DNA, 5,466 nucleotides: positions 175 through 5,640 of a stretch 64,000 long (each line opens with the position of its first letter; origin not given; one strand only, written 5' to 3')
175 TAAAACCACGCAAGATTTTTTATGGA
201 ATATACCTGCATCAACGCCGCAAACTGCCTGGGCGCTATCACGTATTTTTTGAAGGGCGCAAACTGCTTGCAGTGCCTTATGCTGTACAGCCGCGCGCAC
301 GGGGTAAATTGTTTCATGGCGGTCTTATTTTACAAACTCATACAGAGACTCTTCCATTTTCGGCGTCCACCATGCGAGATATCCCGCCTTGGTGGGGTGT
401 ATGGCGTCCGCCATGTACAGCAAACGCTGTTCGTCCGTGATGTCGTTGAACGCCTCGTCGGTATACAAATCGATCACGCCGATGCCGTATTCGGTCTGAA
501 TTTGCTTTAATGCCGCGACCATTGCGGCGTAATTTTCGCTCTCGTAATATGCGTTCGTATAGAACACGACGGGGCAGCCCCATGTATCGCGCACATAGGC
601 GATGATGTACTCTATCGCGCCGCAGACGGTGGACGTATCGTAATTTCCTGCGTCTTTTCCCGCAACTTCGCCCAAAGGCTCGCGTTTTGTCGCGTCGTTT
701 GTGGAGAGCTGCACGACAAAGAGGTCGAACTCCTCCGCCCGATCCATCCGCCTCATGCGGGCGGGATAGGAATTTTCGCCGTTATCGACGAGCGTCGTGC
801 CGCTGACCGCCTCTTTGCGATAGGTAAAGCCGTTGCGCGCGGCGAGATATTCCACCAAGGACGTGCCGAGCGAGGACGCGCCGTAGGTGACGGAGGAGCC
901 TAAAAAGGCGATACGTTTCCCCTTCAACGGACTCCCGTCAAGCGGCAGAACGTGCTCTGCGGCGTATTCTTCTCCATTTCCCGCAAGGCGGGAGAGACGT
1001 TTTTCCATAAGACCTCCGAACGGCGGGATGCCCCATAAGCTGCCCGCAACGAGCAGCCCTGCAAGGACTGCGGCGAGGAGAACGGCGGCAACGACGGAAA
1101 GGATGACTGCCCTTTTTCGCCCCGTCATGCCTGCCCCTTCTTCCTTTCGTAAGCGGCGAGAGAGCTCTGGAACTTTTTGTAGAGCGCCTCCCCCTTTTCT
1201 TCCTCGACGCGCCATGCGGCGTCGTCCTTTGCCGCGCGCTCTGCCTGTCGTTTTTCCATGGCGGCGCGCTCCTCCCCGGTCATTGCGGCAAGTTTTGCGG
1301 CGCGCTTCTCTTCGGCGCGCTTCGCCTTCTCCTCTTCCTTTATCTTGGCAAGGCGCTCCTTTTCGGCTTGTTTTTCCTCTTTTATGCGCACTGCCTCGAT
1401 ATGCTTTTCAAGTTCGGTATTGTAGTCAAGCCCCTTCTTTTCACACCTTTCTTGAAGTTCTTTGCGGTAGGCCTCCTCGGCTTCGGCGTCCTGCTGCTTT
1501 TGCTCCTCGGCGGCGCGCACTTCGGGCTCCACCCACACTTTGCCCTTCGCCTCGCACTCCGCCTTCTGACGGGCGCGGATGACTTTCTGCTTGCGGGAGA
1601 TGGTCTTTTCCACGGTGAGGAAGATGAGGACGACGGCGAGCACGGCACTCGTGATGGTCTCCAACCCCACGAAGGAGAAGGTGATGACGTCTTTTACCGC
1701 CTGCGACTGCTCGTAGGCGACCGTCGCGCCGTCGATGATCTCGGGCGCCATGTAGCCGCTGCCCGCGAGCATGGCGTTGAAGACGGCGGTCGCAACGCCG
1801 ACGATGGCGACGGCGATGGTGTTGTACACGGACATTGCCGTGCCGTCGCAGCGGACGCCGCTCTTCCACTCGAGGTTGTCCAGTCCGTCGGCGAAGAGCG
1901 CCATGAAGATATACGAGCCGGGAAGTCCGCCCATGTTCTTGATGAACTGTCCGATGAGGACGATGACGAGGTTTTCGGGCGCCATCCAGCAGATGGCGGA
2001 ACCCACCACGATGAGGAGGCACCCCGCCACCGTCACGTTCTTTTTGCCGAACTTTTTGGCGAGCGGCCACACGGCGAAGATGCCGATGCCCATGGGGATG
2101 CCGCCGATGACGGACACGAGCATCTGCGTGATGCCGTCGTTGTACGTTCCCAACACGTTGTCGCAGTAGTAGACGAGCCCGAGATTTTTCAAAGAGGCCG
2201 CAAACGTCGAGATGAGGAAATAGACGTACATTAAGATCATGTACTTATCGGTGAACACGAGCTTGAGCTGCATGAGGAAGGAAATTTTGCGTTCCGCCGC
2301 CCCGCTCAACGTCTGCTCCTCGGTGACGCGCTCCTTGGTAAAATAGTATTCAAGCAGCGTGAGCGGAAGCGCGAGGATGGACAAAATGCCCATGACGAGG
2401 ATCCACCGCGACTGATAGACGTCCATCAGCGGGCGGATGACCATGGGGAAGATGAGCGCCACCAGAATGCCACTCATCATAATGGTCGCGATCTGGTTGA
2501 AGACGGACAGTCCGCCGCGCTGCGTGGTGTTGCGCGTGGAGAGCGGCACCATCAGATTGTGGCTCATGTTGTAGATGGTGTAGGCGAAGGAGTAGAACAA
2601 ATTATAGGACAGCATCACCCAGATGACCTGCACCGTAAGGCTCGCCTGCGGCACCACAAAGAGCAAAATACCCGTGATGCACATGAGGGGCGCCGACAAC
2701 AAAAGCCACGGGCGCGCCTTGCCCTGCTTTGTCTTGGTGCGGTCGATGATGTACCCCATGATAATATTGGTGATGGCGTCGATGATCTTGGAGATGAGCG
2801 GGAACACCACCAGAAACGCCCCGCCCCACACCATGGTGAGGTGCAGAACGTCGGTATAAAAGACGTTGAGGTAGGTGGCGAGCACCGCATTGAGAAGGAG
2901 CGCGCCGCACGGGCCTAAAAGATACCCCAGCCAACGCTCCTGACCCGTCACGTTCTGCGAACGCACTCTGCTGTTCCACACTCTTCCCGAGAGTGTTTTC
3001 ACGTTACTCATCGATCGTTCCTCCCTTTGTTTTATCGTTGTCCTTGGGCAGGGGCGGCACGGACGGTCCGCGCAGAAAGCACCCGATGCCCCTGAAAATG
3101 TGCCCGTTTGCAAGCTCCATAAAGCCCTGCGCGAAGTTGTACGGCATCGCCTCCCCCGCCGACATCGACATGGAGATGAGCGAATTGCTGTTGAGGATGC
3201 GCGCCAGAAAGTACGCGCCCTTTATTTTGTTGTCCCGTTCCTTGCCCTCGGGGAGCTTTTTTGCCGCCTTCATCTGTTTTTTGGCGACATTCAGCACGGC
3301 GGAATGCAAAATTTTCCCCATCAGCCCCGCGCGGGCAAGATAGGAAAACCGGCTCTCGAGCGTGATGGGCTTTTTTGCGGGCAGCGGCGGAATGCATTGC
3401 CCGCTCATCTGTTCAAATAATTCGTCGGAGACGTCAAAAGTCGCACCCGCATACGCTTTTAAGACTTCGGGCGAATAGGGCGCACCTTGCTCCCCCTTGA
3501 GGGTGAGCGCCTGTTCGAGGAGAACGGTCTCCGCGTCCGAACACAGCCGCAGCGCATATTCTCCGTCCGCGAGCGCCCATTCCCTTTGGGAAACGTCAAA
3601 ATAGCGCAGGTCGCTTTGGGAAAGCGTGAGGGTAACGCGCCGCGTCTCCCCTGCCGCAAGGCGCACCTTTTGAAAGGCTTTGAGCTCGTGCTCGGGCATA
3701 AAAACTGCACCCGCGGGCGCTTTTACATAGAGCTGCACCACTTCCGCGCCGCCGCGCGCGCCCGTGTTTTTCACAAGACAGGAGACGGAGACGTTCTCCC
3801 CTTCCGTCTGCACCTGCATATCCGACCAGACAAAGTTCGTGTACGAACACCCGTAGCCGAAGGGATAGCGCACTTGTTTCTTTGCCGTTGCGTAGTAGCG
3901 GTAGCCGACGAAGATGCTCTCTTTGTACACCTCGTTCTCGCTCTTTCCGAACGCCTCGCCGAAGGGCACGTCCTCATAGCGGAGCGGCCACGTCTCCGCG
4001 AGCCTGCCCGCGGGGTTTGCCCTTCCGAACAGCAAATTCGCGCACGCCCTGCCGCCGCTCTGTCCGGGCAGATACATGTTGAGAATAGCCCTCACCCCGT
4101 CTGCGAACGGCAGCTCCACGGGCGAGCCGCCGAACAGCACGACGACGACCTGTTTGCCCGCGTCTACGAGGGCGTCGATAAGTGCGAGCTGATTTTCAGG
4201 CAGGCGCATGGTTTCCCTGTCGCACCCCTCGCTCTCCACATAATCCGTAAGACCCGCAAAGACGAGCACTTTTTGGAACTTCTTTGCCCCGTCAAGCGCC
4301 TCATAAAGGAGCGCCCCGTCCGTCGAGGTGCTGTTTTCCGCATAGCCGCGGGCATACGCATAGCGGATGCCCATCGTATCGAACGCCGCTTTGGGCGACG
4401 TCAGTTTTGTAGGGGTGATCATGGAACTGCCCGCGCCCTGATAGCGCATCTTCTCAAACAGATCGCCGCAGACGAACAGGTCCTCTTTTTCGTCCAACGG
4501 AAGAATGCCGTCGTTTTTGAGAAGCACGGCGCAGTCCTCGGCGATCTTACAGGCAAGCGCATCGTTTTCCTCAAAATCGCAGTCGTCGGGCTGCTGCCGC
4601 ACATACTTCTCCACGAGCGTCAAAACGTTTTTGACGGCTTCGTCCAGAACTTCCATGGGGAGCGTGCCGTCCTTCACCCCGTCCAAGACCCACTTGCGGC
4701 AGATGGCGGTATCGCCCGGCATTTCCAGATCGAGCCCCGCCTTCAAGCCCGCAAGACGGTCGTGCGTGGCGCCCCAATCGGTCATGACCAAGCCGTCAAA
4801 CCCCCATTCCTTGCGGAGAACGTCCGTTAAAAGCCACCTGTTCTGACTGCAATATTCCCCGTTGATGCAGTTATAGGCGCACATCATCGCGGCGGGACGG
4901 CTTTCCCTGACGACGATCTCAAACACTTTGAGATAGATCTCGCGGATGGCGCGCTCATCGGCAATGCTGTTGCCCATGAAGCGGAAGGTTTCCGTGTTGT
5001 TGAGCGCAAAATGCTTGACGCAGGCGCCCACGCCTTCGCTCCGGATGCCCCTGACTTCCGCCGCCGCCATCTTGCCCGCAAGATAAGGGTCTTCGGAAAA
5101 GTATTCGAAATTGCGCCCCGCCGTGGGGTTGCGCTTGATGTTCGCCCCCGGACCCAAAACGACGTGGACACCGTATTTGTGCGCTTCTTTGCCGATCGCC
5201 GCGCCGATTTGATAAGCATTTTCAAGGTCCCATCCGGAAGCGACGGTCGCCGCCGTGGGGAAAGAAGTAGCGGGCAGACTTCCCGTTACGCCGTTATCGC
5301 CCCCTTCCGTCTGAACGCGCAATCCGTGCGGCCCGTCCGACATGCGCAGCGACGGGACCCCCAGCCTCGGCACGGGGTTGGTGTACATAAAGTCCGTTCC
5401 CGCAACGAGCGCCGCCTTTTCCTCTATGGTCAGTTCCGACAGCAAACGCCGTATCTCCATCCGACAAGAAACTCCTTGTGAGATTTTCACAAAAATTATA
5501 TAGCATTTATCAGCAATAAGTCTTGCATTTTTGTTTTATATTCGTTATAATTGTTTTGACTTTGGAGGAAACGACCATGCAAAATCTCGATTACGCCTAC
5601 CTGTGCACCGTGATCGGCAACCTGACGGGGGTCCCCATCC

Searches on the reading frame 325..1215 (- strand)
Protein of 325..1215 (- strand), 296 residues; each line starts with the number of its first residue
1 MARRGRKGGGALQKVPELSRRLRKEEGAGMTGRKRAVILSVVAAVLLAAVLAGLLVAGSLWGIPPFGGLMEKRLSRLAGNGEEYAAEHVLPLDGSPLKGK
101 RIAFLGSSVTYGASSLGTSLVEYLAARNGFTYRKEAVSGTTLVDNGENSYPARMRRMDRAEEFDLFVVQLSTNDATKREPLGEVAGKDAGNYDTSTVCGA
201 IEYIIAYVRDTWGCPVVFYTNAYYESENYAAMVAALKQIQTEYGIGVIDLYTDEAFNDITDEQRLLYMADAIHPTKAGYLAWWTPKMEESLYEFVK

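Call 62: search_protein_families(library=pfam, proteins=[window:325-1215:-], max_evalue=0.001)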
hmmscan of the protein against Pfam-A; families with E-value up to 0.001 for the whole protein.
window:325-1215:- (296 aa): 3 families
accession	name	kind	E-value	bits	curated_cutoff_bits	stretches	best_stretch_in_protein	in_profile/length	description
PF13472.12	Lipase_GDSL_2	-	2.1e-17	64.6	32.9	1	104-279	1-176/178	GDSL-like Lipase/Acylhydrolase family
PF00657.28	Lipase_GDSL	-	2.4e-10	41.4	23.6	1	102-281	1-203/208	GDSL-like Lipase/Acylhydrolase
PF04311.20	DUF459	-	2.2e-05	24.4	27.2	1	101-239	1-134/197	Protein of unknown function (DUF459)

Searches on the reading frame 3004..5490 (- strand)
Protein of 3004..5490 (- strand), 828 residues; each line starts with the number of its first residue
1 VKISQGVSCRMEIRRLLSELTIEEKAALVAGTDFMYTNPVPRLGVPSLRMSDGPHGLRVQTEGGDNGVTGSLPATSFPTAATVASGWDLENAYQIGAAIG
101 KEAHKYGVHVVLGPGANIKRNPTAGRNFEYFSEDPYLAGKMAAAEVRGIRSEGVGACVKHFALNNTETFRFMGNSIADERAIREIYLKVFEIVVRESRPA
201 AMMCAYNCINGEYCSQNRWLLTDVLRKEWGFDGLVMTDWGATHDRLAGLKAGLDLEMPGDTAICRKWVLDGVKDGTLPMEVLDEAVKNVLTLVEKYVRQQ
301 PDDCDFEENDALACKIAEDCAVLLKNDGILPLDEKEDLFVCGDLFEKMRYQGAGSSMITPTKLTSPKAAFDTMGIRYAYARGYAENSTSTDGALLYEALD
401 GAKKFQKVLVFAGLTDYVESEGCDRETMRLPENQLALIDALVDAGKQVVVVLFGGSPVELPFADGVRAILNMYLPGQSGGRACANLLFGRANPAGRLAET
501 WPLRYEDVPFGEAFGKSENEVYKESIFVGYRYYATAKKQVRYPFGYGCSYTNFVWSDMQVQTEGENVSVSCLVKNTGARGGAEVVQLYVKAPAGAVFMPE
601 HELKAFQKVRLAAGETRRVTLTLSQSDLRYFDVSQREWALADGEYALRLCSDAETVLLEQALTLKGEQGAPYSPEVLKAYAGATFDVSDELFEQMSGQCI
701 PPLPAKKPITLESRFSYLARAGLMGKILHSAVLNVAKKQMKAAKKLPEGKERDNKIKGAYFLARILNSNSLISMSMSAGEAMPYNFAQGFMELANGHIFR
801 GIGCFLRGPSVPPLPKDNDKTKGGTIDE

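Call 35: search_protein_families(library=pfam, proteins=[window:3004-5490:-], max_evalue=0.001)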
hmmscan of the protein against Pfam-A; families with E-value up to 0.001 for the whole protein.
window:3004-5490:- (828 aa): 3 families
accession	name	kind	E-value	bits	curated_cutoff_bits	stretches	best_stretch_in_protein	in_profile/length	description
PF01915.27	Glyco_hydro_3_C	-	5.4e-45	154.3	31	1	322-550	2-200/200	Glycosyl hydrolase family 3 C-terminal domain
PF00933.27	Glyco_hydro_3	-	1.7e-42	146.4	27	1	57-292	67-316/316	Glycosyl hydrolase family 3 N terminal domain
PF14310.12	Fn3-like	-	5.6e-21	74.9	25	1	583-650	1-68/71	Fibronectin type III-like domain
